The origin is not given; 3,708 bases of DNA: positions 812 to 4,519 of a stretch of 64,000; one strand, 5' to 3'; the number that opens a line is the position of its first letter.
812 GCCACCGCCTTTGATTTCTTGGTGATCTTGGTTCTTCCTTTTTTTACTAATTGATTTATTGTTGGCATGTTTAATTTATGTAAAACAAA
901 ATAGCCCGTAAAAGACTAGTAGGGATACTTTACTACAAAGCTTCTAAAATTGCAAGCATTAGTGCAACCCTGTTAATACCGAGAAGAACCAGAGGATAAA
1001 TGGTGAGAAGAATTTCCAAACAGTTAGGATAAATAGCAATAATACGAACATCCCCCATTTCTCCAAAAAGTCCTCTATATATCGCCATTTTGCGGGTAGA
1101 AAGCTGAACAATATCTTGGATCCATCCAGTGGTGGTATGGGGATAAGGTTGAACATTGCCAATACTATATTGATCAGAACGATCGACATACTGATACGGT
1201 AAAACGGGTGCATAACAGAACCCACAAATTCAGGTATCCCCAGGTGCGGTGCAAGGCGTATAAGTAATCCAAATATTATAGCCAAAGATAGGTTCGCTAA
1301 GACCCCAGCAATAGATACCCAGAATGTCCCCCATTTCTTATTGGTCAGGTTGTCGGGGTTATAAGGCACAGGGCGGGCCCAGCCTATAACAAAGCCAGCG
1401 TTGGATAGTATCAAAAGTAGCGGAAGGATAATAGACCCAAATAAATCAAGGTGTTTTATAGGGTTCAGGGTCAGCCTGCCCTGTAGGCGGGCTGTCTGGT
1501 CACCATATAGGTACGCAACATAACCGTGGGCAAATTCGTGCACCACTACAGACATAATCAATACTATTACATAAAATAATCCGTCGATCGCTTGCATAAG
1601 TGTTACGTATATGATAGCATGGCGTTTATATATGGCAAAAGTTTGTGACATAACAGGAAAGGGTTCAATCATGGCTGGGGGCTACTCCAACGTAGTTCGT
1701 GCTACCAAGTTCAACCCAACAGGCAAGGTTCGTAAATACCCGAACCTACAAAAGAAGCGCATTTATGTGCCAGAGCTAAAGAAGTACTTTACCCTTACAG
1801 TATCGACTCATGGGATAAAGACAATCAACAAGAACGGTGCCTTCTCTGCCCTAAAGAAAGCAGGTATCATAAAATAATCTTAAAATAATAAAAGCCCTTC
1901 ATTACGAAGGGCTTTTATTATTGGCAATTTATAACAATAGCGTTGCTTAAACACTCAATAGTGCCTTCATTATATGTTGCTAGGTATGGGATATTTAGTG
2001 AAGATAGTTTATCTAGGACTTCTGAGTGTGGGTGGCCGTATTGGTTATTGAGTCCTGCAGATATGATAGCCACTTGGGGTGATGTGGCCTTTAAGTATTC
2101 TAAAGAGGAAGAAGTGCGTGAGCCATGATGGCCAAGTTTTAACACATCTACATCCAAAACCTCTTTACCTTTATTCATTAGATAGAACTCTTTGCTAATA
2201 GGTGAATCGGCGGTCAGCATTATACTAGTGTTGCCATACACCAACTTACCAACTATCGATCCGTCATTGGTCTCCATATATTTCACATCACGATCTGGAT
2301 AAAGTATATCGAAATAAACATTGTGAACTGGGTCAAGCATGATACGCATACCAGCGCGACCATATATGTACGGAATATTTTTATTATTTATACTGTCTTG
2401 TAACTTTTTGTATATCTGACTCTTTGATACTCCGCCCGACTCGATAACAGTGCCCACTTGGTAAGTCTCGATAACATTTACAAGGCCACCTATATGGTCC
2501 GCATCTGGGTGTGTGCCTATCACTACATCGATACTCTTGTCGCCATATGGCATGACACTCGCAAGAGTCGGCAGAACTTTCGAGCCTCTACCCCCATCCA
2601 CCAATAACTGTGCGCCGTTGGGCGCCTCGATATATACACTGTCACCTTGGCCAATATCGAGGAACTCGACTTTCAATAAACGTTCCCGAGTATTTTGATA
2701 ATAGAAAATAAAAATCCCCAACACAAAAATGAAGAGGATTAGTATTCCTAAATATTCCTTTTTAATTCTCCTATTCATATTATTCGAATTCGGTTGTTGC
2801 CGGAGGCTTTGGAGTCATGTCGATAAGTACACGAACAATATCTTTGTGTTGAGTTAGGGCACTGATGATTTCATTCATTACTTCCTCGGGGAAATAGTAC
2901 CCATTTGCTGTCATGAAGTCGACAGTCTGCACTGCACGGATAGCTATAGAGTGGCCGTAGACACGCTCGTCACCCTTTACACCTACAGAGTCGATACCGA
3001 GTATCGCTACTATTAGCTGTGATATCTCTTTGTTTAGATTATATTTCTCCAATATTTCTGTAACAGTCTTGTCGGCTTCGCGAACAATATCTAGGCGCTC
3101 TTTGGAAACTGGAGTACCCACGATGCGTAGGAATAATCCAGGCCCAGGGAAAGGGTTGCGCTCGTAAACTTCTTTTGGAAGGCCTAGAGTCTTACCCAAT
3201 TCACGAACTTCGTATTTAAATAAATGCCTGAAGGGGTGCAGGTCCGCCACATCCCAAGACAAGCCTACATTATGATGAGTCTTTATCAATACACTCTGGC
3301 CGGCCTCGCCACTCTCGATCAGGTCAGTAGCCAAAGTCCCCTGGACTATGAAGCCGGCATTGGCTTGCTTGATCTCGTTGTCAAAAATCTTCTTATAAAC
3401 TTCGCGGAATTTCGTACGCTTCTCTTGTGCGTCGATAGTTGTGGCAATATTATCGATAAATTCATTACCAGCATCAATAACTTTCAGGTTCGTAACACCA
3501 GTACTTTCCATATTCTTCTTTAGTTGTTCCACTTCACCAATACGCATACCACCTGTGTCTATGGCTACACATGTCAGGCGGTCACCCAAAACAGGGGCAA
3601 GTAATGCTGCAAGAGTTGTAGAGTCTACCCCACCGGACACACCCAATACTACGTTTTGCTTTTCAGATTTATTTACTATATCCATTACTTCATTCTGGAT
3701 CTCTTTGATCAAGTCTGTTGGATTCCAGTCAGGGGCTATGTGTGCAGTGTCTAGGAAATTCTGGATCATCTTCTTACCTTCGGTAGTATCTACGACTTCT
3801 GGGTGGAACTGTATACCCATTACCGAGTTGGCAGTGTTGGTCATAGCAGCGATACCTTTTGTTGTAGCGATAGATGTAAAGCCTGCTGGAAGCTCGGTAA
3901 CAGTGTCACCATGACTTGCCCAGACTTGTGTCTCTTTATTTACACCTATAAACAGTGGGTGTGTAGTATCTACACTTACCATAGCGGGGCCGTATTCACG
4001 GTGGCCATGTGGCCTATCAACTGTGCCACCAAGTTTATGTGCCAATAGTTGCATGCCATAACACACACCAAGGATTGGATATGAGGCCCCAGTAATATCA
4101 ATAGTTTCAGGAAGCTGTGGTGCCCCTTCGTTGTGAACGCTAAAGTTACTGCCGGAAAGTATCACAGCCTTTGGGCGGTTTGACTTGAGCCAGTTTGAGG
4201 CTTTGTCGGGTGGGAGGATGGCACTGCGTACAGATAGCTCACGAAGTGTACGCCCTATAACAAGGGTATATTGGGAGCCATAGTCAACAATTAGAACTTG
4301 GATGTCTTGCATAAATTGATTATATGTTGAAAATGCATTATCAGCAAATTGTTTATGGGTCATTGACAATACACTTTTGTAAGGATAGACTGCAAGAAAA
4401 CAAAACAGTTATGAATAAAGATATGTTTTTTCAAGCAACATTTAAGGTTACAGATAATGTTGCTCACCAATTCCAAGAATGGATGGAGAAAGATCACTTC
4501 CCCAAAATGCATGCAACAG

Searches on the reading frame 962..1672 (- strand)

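Call 24: search_protein_families(library=pfam, proteins=[window:962-1672:-], max_evalue=0.00001)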
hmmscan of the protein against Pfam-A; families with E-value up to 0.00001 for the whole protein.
window:962-1672:- (237 aa): 1 family
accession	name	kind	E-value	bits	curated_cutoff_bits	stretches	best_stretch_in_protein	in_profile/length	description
PF02163.28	Peptidase_M50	-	1.1e-17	64.5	27.2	2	159-216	161-219/221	Peptidase family M50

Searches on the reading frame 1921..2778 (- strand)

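Call 24: search_protein_families(library=pfam, proteins=[window:1921-2778:-], max_evalue=0.00001)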
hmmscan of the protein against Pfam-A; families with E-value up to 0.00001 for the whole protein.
window:1921-2778:- (286 aa): 1 family
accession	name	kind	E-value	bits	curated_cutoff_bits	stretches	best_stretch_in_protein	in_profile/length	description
PF00753.33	Lactamase_B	-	1.6e-11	45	22.7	1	42-242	3-195/196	Metallo-beta-lactamase superfamily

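Call 43: search_protein_families(library=ncbifam, proteins=[window:1921-2778:-], max_evalue=0.001)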
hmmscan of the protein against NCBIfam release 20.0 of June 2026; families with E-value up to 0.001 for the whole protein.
window:1921-2778:- (286 aa): 5 families
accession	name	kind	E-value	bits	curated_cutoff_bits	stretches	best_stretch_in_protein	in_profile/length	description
TIGR00361.1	ComEC_Rec2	equivalog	1.2e-34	119.5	190.05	1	19-272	425-663/663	DNA internalization-related competence protein ComEC/Rec2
NF008580.0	PRK11539.1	equivalog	2.5e-24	85.7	969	1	16-275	485-725/758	ComEC family protein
NF049846.1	blaAHM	exception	4.7e-21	75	590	1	29-272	57-290/304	AHM family subclass B3-like metallo-beta-lactamase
NF041809.1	Avs1a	equivalog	5.7e-15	54.9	420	2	169-257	250-340/387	AVAST type 1 anti-phage system MBL fold metallo-hydrolase Avs1a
NF058524.1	6A-MBL_enzyme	equivalog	5.5e-07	29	220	1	42-104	4-78/346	anti-phage 6A-MBL system MBL-fold protein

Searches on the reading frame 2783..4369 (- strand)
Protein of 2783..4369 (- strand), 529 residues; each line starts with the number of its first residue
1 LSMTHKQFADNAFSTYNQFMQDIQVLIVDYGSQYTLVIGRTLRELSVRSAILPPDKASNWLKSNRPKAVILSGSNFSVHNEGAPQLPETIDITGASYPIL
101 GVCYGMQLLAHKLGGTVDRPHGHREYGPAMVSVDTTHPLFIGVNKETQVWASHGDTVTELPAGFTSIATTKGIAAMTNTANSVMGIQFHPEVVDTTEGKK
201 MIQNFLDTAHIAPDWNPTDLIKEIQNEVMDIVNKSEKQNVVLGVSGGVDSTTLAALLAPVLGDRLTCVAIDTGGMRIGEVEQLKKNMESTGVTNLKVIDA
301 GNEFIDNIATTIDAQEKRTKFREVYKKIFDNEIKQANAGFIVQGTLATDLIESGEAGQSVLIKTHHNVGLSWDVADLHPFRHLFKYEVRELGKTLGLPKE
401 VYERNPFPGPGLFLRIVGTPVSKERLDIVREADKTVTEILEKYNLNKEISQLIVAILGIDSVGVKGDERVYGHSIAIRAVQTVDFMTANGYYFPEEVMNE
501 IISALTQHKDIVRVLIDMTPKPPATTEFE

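Call 22: search_protein_families(library=pfam, proteins=[window:2783-4369:-], max_evalue=0.00001)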
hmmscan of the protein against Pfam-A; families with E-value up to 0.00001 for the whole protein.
window:2783-4369:- (529 aa): 4 families
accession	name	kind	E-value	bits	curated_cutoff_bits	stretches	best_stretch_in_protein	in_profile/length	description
PF00117.34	GATase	-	1.6e-34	119.7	22.8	1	26-206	1-187/190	Glutamine amidotransferase class-I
PF00958.27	GMP_synt_C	-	2.6e-24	85.5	27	1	440-528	3-92/92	GMP synthase C terminal domain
PF02540.23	NAD_synthase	-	2.7e-13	50.1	21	1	221-264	2-45/242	NAD synthase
PF07722.19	Peptidase_C26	-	2e-08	34.7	20.5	1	95-191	104-219/219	Peptidase C26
